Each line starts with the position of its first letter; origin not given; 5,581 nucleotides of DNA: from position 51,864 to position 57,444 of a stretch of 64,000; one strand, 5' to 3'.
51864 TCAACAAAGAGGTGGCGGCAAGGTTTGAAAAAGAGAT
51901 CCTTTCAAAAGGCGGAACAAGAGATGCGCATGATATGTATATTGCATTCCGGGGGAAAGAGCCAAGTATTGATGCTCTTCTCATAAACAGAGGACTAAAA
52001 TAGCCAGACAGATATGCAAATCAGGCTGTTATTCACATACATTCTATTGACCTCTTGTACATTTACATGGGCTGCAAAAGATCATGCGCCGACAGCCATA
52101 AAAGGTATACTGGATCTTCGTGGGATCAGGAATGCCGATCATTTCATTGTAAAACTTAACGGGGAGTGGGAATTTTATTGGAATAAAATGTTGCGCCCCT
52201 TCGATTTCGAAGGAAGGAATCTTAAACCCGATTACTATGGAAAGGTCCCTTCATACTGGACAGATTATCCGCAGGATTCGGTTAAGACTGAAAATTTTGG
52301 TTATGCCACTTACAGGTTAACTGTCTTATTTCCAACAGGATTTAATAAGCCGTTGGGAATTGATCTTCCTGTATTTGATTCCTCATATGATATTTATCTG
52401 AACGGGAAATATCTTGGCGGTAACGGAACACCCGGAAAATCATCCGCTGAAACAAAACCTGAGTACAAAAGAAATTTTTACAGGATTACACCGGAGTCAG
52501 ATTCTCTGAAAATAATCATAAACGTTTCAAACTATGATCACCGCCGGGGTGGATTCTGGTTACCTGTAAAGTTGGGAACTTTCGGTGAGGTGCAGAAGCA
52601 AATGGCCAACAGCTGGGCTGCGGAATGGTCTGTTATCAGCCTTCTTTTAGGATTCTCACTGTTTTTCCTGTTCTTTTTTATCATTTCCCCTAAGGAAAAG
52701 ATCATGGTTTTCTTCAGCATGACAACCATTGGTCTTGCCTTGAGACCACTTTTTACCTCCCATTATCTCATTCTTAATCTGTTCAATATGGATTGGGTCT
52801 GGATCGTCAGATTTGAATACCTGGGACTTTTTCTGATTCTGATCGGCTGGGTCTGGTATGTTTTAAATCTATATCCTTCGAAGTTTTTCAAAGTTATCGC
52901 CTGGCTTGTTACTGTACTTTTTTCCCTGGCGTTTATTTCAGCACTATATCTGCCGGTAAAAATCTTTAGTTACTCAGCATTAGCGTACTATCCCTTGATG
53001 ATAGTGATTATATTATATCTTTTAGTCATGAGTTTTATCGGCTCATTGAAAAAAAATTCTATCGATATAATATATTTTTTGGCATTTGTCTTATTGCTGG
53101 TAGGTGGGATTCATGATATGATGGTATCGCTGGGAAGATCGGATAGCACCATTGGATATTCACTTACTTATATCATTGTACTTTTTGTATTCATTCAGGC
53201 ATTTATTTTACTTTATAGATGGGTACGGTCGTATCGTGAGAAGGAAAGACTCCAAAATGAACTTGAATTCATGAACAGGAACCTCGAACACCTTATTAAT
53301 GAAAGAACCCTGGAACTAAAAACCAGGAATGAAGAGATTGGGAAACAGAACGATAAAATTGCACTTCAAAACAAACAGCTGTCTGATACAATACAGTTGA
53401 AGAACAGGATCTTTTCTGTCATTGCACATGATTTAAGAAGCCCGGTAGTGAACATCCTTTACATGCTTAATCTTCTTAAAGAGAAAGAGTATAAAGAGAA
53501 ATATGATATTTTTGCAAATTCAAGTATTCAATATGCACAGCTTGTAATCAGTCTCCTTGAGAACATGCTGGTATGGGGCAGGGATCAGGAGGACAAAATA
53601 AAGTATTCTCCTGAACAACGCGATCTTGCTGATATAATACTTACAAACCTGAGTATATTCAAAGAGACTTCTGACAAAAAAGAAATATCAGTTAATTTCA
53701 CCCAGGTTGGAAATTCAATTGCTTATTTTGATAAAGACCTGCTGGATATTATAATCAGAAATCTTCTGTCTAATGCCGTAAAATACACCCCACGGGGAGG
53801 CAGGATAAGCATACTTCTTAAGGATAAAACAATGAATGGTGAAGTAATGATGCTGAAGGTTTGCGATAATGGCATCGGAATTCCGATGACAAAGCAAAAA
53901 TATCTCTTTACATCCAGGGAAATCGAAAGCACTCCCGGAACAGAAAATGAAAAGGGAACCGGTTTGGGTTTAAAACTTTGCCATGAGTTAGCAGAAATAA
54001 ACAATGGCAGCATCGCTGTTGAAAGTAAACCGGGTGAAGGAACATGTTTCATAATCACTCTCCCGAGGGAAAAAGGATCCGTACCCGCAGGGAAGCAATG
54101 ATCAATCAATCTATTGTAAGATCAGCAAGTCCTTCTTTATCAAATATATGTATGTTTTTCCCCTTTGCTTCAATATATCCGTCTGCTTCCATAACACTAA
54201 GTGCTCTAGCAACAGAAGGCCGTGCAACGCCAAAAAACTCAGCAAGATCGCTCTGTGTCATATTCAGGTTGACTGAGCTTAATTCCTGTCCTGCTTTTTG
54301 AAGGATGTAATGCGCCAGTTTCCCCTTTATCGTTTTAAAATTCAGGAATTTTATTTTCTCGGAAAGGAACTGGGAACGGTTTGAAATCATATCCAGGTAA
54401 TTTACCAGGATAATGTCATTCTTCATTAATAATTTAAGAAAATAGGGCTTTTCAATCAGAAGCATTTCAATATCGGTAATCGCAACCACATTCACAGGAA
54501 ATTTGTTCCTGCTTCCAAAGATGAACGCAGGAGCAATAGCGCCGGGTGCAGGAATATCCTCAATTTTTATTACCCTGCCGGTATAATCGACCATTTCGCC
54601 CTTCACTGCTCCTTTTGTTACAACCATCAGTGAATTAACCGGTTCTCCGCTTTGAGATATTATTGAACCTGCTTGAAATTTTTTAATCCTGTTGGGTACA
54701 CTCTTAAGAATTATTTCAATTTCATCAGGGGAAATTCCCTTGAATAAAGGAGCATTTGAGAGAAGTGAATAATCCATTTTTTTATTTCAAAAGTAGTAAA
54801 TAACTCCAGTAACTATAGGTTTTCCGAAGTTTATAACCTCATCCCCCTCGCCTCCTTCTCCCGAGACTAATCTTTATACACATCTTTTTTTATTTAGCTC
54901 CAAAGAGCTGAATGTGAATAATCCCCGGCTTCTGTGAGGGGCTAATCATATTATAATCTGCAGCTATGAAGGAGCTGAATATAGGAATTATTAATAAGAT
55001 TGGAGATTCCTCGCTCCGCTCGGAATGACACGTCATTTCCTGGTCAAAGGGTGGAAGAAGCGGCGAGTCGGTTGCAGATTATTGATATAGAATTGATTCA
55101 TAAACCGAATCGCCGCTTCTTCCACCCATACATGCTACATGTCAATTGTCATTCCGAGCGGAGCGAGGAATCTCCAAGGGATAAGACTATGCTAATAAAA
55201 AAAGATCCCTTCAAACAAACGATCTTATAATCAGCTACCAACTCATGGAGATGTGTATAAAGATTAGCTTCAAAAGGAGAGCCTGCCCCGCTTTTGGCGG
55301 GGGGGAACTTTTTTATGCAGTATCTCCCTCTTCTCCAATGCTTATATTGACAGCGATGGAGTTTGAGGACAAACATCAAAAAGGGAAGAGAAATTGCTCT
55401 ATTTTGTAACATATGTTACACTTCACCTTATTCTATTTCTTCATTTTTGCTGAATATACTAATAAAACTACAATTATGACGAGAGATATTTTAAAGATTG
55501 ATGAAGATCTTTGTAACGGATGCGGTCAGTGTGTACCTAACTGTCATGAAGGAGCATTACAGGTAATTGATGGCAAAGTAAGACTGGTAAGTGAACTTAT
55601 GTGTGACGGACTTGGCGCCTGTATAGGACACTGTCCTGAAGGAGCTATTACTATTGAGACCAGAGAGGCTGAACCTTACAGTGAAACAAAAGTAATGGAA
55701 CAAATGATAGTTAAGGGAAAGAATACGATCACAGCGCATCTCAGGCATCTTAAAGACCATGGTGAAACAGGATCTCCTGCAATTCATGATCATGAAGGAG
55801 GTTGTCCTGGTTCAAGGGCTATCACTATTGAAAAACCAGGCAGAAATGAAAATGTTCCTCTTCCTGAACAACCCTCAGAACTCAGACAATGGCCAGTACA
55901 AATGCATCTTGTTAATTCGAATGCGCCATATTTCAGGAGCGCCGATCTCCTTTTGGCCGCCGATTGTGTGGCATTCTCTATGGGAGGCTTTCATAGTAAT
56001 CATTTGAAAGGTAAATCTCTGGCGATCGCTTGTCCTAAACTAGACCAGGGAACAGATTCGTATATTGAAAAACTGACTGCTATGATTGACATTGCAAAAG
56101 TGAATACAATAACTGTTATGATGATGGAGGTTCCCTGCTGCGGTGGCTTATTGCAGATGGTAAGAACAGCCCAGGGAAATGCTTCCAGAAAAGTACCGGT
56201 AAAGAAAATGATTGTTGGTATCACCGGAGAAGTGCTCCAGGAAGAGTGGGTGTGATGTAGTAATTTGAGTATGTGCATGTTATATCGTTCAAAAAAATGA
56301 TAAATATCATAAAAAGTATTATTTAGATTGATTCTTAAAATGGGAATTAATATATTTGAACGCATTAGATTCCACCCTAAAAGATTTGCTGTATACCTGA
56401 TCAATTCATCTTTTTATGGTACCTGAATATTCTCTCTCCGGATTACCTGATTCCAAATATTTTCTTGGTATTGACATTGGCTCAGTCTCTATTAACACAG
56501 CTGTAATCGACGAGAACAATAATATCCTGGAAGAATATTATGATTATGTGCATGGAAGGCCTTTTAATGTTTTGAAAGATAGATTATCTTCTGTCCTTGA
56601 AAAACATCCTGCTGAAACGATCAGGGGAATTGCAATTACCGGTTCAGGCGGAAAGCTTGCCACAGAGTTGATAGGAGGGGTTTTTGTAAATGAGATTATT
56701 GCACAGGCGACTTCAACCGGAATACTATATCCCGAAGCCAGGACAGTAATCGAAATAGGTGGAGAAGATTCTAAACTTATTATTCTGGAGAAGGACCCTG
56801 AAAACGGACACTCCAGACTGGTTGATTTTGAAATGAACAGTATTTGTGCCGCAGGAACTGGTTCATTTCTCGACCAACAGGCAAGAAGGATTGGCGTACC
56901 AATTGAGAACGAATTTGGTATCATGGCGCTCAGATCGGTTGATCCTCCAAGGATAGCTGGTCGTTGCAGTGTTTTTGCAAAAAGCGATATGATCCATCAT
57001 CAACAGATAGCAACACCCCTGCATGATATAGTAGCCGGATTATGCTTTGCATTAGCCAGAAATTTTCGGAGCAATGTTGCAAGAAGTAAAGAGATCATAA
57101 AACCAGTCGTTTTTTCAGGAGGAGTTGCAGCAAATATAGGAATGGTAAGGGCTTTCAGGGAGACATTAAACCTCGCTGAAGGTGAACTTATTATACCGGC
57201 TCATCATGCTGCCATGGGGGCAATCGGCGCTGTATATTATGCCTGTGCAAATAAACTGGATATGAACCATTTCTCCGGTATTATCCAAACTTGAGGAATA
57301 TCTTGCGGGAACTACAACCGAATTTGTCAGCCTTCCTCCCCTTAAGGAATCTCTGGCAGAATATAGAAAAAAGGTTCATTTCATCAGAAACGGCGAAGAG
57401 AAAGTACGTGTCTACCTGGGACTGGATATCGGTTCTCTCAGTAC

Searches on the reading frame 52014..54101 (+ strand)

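Call 64: search_protein_families(library=pfam, proteins=[window:52014-54101:+], max_evalue=0.00001)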
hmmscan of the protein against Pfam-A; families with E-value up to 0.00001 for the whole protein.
window:52014-54101:+ (695 aa): 2 families
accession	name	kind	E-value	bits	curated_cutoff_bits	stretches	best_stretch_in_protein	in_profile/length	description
PF02518.31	HATPase_c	-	9.7e-24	84.4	26.4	1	573-686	2-110/111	Histidine kinase-, DNA gyrase B-, and HSP90-like ATPase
PF07695.17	7TMR-DISM_7TM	-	3.9e-10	40.4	29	1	208-402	9-205/205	7TM diverse intracellular signalling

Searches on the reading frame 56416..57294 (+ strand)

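Call 64: search_protein_families(library=pfam, proteins=[window:56416-57294:+], max_evalue=0.00001)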
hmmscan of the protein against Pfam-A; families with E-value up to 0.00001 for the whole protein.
window:56416-57294:+ (292 aa): 1 family
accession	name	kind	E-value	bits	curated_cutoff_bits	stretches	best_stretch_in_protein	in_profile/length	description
PF01869.26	BcrAD_BadFG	-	7.3e-34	118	31.5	1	17-276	1-271/271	BadF/BadG/BcrA/BcrD ATPase family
